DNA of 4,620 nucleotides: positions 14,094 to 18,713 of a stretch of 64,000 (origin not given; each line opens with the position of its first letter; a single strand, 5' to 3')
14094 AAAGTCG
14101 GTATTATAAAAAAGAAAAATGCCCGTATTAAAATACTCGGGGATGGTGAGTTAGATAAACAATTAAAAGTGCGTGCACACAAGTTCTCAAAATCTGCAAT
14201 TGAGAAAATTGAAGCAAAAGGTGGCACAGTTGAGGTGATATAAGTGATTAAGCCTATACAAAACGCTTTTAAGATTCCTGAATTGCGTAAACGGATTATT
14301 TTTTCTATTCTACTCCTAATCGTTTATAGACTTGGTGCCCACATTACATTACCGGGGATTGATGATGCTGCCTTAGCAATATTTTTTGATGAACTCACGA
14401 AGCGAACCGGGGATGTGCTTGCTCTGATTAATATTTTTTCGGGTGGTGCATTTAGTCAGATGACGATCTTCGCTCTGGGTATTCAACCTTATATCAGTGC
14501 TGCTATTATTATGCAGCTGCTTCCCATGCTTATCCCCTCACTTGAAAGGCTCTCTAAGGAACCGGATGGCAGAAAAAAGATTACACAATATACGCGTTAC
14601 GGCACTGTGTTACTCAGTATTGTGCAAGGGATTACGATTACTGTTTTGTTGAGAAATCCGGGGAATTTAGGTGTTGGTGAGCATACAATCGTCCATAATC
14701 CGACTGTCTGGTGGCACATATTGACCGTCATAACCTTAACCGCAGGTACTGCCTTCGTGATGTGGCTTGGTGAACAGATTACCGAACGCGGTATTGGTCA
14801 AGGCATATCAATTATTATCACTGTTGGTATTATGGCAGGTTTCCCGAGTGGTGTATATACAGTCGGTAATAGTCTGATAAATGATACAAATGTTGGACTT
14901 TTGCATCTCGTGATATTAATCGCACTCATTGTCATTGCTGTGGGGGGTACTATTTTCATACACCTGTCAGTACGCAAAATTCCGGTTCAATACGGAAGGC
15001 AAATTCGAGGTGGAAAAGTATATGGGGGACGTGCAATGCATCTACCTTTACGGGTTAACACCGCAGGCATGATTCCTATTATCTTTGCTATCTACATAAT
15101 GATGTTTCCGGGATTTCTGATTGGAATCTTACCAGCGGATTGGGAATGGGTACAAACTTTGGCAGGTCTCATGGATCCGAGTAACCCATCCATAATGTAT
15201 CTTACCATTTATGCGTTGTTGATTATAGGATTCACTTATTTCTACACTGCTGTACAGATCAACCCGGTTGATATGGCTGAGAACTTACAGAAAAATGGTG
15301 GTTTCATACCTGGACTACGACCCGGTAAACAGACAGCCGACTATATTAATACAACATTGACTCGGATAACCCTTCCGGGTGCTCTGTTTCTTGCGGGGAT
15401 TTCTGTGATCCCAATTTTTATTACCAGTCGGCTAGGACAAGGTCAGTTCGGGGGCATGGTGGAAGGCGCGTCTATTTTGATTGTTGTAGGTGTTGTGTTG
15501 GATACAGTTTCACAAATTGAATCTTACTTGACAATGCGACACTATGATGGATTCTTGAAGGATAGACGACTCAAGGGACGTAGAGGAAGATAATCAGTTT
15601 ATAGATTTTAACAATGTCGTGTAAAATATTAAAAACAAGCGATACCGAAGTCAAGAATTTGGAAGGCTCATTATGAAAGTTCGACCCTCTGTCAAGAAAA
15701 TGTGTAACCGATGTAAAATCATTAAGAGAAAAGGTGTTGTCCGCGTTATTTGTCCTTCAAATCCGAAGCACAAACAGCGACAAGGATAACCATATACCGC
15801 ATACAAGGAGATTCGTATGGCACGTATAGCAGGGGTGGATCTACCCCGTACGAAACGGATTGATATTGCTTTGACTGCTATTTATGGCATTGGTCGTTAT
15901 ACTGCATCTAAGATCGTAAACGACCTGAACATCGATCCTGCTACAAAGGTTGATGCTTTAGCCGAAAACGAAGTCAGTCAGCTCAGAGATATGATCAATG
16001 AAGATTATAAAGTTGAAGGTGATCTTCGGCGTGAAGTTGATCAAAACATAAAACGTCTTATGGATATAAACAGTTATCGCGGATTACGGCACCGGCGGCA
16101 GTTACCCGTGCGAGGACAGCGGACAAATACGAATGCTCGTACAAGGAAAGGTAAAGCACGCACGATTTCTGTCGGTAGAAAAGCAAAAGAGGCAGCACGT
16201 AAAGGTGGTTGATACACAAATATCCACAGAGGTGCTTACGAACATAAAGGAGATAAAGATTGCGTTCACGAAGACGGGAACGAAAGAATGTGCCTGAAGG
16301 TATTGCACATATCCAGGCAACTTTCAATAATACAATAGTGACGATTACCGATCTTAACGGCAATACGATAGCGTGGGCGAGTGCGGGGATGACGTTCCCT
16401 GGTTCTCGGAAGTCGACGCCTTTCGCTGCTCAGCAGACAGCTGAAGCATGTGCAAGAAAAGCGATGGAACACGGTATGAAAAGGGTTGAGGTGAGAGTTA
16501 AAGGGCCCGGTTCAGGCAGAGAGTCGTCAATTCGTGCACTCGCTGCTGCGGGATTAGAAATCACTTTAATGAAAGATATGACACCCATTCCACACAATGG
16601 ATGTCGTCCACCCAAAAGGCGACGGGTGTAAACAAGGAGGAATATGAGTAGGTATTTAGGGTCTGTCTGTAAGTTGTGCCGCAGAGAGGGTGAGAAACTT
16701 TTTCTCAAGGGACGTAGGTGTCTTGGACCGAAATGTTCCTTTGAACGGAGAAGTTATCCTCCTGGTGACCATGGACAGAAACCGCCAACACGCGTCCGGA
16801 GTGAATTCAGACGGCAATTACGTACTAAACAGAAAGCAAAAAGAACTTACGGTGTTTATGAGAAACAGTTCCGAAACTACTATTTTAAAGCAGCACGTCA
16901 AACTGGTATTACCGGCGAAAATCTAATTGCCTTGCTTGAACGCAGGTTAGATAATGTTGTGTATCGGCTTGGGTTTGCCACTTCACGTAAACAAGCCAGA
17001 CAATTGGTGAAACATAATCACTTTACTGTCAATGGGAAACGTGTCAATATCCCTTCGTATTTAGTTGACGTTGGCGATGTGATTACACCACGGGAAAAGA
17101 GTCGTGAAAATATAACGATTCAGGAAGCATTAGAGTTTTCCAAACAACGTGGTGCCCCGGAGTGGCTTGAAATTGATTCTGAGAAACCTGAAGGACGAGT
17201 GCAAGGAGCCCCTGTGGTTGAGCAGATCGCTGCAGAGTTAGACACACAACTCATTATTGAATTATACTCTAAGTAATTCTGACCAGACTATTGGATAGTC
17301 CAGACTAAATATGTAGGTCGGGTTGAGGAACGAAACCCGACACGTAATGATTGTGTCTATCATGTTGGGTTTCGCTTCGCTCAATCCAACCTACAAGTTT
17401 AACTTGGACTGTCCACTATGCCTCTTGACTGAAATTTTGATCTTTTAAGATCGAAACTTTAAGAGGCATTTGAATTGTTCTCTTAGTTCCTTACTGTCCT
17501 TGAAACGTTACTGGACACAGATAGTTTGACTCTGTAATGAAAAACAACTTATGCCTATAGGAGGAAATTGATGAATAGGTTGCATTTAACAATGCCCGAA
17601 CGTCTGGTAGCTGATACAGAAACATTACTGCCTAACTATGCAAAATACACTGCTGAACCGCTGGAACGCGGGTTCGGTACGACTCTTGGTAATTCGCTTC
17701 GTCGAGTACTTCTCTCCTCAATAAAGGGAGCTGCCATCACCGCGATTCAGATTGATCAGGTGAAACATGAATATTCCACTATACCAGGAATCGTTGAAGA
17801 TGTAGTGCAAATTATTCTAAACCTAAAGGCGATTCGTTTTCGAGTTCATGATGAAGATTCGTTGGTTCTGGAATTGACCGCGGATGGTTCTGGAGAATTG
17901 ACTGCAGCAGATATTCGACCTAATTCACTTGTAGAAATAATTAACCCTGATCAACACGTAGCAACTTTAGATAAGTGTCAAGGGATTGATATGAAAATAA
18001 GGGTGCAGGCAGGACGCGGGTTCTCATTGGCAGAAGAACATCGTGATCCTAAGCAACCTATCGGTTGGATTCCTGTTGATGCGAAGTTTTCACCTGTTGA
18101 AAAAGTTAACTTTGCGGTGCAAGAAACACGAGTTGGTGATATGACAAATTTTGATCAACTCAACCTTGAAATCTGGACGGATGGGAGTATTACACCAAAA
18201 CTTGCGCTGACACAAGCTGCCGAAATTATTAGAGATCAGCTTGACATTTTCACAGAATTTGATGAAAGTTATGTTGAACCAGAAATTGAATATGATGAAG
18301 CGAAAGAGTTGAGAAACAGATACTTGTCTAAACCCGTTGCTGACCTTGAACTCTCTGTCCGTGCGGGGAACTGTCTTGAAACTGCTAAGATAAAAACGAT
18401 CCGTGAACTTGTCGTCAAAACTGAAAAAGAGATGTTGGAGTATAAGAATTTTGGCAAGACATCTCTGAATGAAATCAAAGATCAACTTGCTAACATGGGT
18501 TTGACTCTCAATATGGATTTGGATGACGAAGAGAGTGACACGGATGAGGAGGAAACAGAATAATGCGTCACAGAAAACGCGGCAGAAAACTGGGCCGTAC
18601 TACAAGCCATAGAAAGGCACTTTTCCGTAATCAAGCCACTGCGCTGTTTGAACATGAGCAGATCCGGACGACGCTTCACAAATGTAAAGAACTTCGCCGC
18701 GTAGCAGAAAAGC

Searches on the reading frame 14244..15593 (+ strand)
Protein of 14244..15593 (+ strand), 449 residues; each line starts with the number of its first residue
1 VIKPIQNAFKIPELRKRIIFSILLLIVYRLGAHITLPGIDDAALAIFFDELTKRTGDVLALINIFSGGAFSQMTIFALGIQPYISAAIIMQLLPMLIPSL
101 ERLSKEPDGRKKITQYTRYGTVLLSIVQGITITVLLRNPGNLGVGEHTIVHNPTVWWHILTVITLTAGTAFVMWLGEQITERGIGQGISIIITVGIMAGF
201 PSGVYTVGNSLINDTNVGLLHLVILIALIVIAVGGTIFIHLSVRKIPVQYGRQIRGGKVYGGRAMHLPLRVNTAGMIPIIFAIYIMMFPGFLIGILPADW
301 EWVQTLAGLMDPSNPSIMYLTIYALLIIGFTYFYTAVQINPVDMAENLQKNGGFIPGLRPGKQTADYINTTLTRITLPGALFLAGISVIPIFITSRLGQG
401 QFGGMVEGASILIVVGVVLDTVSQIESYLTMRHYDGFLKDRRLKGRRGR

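Call 95: search_protein_families(library=pfam, proteins=[window:14244-15593:+], max_evalue=1e-10)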
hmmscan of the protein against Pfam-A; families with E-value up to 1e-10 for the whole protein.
window:14244-15593:+ (449 aa): 1 family
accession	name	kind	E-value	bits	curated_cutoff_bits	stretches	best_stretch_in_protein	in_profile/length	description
PF00344.25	SecY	-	4.2e-102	342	32.2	1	74-422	1-306/306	SecY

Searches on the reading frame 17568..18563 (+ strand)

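Call 95: search_protein_families(library=pfam, proteins=[window:17568-18563:+], max_evalue=1e-10)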
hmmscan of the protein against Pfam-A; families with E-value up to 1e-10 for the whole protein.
window:17568-18563:+ (331 aa): 3 families
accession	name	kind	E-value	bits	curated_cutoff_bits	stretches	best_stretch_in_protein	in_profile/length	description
PF01000.31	RNA_pol_A_bac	-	1.3e-32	112.9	33.9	1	60-175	1-119/119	RNA polymerase Rpb3/RpoA insert domain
PF01193.29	RNA_pol_L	-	3.5e-25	88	24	1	30-225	1-74/74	RNA polymerase Rpb3/Rpb11 dimerisation domain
PF03118.21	RNA_pol_A_CTD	-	3e-23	81.8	23.8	1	246-308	4-66/67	Bacterial RNA polymerase, alpha chain C terminal domain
